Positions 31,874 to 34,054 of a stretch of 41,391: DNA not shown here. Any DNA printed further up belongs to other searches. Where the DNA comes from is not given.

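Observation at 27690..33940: Operon with the hallmarks of thymidine replacement and post-replicative hypermodification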

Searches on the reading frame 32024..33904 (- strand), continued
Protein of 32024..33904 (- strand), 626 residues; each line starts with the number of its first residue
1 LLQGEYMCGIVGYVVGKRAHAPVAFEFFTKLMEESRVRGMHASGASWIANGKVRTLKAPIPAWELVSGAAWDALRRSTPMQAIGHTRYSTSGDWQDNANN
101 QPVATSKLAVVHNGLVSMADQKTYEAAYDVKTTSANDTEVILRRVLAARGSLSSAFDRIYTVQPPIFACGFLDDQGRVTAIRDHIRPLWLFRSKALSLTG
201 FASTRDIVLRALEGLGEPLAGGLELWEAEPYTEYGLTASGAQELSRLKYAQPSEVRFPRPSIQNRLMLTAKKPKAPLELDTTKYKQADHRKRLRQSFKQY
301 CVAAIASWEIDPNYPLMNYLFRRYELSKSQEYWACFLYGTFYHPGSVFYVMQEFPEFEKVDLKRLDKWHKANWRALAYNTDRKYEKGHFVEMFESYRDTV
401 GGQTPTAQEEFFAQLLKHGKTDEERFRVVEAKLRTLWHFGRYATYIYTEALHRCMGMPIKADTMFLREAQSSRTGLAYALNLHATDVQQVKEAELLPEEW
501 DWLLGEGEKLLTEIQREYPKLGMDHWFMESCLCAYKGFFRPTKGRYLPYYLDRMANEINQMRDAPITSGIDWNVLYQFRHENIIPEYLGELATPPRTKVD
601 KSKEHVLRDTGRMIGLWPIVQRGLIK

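Call 57: fold_search(model_id=the predicted structure, library=pdb)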
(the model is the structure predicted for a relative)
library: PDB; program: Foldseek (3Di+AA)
matches with E <= 10: 338; with E <= 0.001: 77
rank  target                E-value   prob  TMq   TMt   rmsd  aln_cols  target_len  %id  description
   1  2j6h_A                2.2e-10  1.00  0.31  0.32  11.8       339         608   16  E. coli glucosamine-6-P synthase in complex with glucose-6P and 5-oxo- L-norleucine (released 2006-10-02)
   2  3ooj_G                2.6e-10  1.00  0.31  0.32  19.7       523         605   13  C1A mutant of E. coli GlmS in complex with glucose-6P and glutamate (released 2011-10-19)
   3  3ooj_A                5.1e-10  1.00  0.30  0.30  12.0       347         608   16  C1A mutant of E. coli GlmS in complex with glucose-6P and glutamate (released 2011-10-19)
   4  3ooj_D                8.1e-10  1.00  0.31  0.32  19.4       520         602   12  C1A mutant of E. coli GlmS in complex with glucose-6P and glutamate (released 2011-10-19)
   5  1xff_B                8.9e-10  1.00  0.30  0.71   4.0       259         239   19  Glutaminase domain of glucosamine 6-phosphate synthase complexed with glutamate (released 2004-09-28)
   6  1xff_A                9.3e-10  1.00  0.31  0.74   5.7       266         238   20  Glutaminase domain of glucosamine 6-phosphate synthase complexed with glutamate (released 2004-09-28)
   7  3ooj_F                1.1e-09  1.00  0.31  0.32  13.9       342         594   16  C1A mutant of E. coli GlmS in complex with glucose-6P and glutamate (released 2011-10-19)
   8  3ooj_E                1.3e-09  1.00  0.30  0.31  12.1       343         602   16  C1A mutant of E. coli GlmS in complex with glucose-6P and glutamate (released 2011-10-19)
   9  1jxa_A                1.4e-09  1.00  0.31  0.31  12.8       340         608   17  GLUCOSAMINE 6-PHOSPHATE SYNTHASE WITH GLUCOSE 6-PHOSPHATE (released 2001-11-21)
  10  1ao0_A                1.4e-09  1.00  0.30  0.39  11.1       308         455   17  GLUTAMINE PHOSPHORIBOSYLPYROPHOSPHATE (PRPP) AMIDOTRANSFERASE FROM B. SUBTILIS COMPLEXED WITH ADP AND GMP (released 1997-11-12)
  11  3ooj_C                1.6e-09  1.00  0.29  0.30  11.5       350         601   16  C1A mutant of E. coli GlmS in complex with glucose-6P and glutamate (released 2011-10-19)
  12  6lbp_A                6.4e-09  1.00  0.31  0.40   4.2       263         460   21  Structure of the Glutamine Phosphoribosylpyrophosphate Amidotransferase from Arabidopsis thaliana (released 2020-04-29)
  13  1ecf_B                9.7e-09  1.00  0.30  0.37   5.1       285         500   20  ESCHERICHIA COLI GLUTAMINE PHOSPHORIBOSYLPYROPHOSPHATE (PRPP) AMIDOTRANSFERASE (released 1996-11-08)
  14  7ndl_B                1.0e-08  1.00  0.30  0.28  10.4       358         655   15  Crystal structure of human GFAT-1 S205D (released 2021-03-10)
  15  6zmj_B                1.2e-08  1.00  0.31  0.30  11.6       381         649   16  Crystal structure of human GFAT-1 R203H (released 2020-08-05)
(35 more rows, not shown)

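Call 63: get_annotated_region(hit=H29, flank=1500)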
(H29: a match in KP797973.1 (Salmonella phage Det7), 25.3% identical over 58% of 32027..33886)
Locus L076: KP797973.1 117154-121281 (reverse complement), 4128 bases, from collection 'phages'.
description: Salmonella phage Det7, complete genome.
organism: Salmonella phage Det7 (NCBI taxid 454798)
taxonomy: Viruses; Duplodnaviria; Heunggongvirae; Uroviricota; Caudoviricetes; Ackermannviridae; Cvivirinae; Kuttervirus; Kuttervirus Det7
host: Salmonella enterica serovar Typhimurium; source: -; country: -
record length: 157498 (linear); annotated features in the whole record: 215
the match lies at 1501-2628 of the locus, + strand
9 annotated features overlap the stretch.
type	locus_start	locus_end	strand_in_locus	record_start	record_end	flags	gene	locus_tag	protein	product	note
CDS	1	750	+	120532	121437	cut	179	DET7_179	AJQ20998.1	hypothetical protein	-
CDS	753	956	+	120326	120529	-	178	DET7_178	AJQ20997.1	hypothetical protein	-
CDS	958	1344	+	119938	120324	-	177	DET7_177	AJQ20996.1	hypothetical protein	-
CDS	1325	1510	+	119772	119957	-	176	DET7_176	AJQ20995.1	hypothetical protein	-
CDS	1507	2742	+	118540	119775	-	175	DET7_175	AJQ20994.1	hypothetical protein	-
CDS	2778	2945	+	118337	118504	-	174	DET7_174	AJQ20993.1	hypothetical protein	-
CDS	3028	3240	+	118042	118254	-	173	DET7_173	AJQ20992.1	hypothetical protein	-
CDS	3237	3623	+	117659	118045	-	172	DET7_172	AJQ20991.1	hypothetical protein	-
CDS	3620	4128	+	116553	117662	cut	171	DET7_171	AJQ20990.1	hypothetical protein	-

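Call 75: search_protein_families(library=pfam, proteins=[L041:7607-8419:+, L041:8721-9389:+, L041:9386-9997:+, L041:10001-10657:+, L041:10654-11619:+, L041:12258-13103:+, L041:13204-14070:+, L041:14373-14951:+, L041:15381-16322:+, L041:17168-18664:+], max_evalue=0.001)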
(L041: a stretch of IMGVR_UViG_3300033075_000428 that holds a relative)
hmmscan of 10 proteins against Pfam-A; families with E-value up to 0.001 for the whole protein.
L041:7607-8419:+ (270 aa): 1 family
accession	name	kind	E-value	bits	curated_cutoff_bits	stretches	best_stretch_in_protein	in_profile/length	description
PF00929.31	RNase_T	-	2.1e-18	67.9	24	1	19-173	1-164/164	Exonuclease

L041:8721-9389:+ (222 aa): 0 families

L041:9386-9997:+ (203 aa): 8 families
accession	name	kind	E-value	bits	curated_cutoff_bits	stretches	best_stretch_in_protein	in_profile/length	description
PF00583.31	Acetyltransf_1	-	1.9e-20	73.7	20.7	1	30-125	17-116/116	Acetyltransferase (GNAT) family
PF13508.13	Acetyltransf_7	-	3e-15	56.8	27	1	47-125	6-82/84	Acetyltransferase (GNAT) domain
PF13673.13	Acetyltransf_10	-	1.9e-10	41.2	23.6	1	44-128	31-110/128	Acetyltransferase (GNAT) domain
PF08445.16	FR47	-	3e-07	30.8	22.1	1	60-128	13-80/86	FR47-like protein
PF13302.13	Acetyltransf_3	-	2.5e-06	28.7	25.4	1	22-125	35-137/138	Acetyltransferase (GNAT) domain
PF13420.13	Acetyltransf_4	-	0.00015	22.2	24.3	1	46-125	51-134/155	Acetyltransferase (GNAT) domain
PF13527.13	Acetyltransf_9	-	0.00018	21.9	25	1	41-102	38-106/127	Acetyltransferase (GNAT) domain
PF14542.12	Acetyltransf_CG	-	0.00022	21.8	30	1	63-102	19-58/80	GCN5-related N-acetyl-transferase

L041:10001-10657:+ (218 aa): 2 families
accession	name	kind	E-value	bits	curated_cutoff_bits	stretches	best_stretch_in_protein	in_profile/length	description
PF13522.11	GATase_6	-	3.4e-10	40.5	27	1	69-186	11-129/130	Glutamine amidotransferase domain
PF13537.11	GATase_7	-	6.3e-06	26.6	25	1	85-191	9-121/123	Glutamine amidotransferase domain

L041:10654-11619:+ (321 aa): 1 family
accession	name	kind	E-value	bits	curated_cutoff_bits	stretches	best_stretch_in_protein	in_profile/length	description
PF18724.6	ADDT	-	3.7e-17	63.3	26.2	1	37-256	6-228/232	Amino acid:DNA transferase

L041:12258-13103:+ (281 aa): 0 families

L041:13204-14070:+ (288 aa): 0 families

L041:14373-14951:+ (192 aa): 2 families
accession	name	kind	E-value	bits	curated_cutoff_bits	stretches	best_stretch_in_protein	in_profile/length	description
PF13238.12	AAA_18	-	9.2e-06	26.6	29.4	1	5-137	1-115/128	AAA domain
PF13401.12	AAA_22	-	0.00011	23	27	1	5-123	8-124/130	AAA domain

L041:15381-16322:+ (313 aa): 1 family
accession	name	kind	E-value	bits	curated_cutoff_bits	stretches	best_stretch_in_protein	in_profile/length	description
PF18723.6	HMUDK_hel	-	2.8e-51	175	25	1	14-304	3-275/281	5-hmdU DNA kinase, helical domain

L041:17168-18664:+ (498 aa): 1 family
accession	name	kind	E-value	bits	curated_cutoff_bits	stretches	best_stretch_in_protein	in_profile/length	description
PF00303.24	Thymidylat_synt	-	7.5e-22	78.2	24.3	1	180-357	46-223/266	Thymidylate synthase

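Call 80: find_related_loci(query=A1, collection=genome_contigs, flank=8000)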
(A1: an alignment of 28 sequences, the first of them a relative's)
Query A1 (620 aa) in genome_contigs; peptide patterns used: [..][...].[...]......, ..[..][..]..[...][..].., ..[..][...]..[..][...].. (x = any residue, [..] = any of these).
600 stretches matched a pattern (row limit reached: there are more); 403 encode a relative of the query (tblastn E <= 1e-3); the best 80 are kept; 80 distinct loci.
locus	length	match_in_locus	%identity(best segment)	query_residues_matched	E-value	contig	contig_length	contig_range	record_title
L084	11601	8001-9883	41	1-620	1e-112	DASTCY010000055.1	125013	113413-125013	MAG TPA_asm: Candidatus Sulfotelmatobacter sp. isolate SMAG_U805 k141_228383, whole genome shotgun sequence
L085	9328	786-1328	30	1-184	6e-11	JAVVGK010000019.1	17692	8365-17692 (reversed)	MAG: Candidatus Hydrothermia bacterium isolate PSS.bin.3 NODE_427_length_17692_cov_88.463401, whole genome shotgun seque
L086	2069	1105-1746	31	2-201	2e-9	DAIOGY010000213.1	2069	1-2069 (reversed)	MAG TPA_asm: Acidimicrobiales bacterium isolate CTOTU28684 NODE_70970_length_2069_cov_4.549156, whole genome shotgun seq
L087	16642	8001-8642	29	2-201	2e-9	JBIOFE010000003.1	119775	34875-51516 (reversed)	MAG: Acidimicrobiales bacterium isolate GcC11-24 k141_594828_length_119775_cov_39.4017, whole genome shotgun sequence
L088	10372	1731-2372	29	2-201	3e-9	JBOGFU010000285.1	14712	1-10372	MAG: Acidimicrobiales bacterium isolate TC-S_metawrap_bin.240 k127_187534, whole genome shotgun sequence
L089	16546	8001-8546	31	1-184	3e-9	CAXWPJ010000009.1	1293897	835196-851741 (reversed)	MAG: Terriglobia bacterium isolate 1b16e62b-751d-475c-a58a-de564b65d07b genome assembly, contig: contig_9, whole genome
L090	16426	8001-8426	34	1-146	4e-9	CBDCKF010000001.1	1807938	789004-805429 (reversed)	MAG: Terriglobia bacterium isolate e9658d76-3961-49e5-94b1-bf0d2ca6e407 genome assembly, contig: contig_1, whole genome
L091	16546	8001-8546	31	2-184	6e-9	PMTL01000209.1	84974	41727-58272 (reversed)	MAG: Acidimicrobiaceae bacterium isolate palsa_511 73.20110700_P2D.47_contig_9570, whole genome shotgun sequence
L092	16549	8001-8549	30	1-186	7e-9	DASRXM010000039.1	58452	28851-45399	MAG TPA_asm: Candidatus Babeliales bacterium isolate SMAG_U12343 k141_1053982, whole genome shotgun sequence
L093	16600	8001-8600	30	76-262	6e-9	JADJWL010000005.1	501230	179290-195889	MAG: Bryobacterales bacterium isolate Kalu_18-Q3-R12-55_BAT3C.261 tig00002343-10-5004210, whole genome shotgun sequence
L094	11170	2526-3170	31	76-276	8e-9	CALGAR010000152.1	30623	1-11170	MAG TPA_asm: uncultured Bryobacterales bacterium isolate SRR4028140_bin.15_CONCOCT_v1.1_MAG genome assembly, contig: ERZ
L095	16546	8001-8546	31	2-184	1e-8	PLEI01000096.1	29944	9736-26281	MAG: Acidimicrobiaceae bacterium isolate palsa_596 73.20111000_P1D.18_contig_301, whole genome shotgun sequence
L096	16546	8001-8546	31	2-184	1e-8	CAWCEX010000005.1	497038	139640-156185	MAG: uncultured Actinomycetota bacterium isolate MFD09495.bin.1.56 genome assembly, contig: contig_3099, whole genome sh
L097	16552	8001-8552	30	2-186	2e-8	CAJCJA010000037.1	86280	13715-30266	Candidatus Saccharibacteria bacterium CG_4_10_14_0_2_um_filter_52_9 isolate BOG_genome_mining.9 genome assembly, contig:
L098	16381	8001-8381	37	68-188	2e-8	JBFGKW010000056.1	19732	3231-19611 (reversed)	MAG: Aridibacter sp. isolate Mix_sand03.2021.01.D.67 k141_1260347_length_19732_cov_12.9958, whole genome shotgun sequenc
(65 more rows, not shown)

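Call 87: search_protein_families(library=pfam, proteins=[L022:4373-5605:+, L022:5602-6513:+, L022:6510-8300:+, L022:8331-9161:+, L022:8968-10050:+, L022:10001-10627:+, L022:10624-11529:+, L022:11564-12088:+, L022:12379-12921:-, L022:15726-16556:+], max_evalue=0.001)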
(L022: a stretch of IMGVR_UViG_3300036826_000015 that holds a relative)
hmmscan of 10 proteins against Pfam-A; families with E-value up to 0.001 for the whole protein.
L022:4373-5605:+ (410 aa): 1 family
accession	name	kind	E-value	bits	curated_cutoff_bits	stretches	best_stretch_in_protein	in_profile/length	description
PF04865.19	Baseplate_J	-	5e-47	160.8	21.1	1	102-363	2-252/255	Baseplate J-like protein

L022:5602-6513:+ (303 aa): 1 family
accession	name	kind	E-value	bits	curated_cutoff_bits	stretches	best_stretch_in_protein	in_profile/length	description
PF09684.15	Tail_P2_I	-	1.5e-14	54.5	20.6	1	48-123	26-102/139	Phage tail protein (Tail_P2_I)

L022:6510-8300:+ (596 aa): 0 families

L022:8331-9161:+ (276 aa): 0 families

L022:8968-10050:+ (360 aa): 1 family
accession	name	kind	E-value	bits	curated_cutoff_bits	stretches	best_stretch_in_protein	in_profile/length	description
PF12851.13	Tet_JBP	-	9.7e-23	80.6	34.9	1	168-325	2-164/164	Oxygenase domain of the 2OGFeDO superfamily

L022:10001-10627:+ (208 aa): 2 families
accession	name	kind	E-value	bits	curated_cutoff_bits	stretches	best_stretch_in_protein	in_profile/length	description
PF13537.11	GATase_7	-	1.4e-06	28.7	25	1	83-189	7-121/123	Glutamine amidotransferase domain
PF13522.11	GATase_6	-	4.4e-06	27.2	27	1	71-184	13-129/130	Glutamine amidotransferase domain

L022:10624-11529:+ (301 aa): 1 family
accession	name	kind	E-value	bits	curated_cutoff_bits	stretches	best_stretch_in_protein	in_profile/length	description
PF18724.6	ADDT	-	2.1e-19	70.6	26.2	1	24-247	5-227/232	Amino acid:DNA transferase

L022:11564-12088:+ (174 aa): 3 families
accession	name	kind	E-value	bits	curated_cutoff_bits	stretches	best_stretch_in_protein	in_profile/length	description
PF18751.7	Ploopntkinase3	-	3.5e-05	23.8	27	1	2-154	4-164/187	P-loop Nucleotide Kinase3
PF13671.12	AAA_33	-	0.00019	22.2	27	0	4-140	2-133/143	AAA domain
PF13191.12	AAA_16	-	0.00036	21.5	32.6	1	3-35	26-52/167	AAA ATPase domain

L022:12379-12921:- (180 aa): 0 families

L022:15726-16556:+ (276 aa): 1 family
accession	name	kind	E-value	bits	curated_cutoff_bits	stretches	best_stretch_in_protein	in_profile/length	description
PF02195.25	ParB_N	-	0.00018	21.9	26.3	1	26-85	24-85/95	ParB N-terminal domain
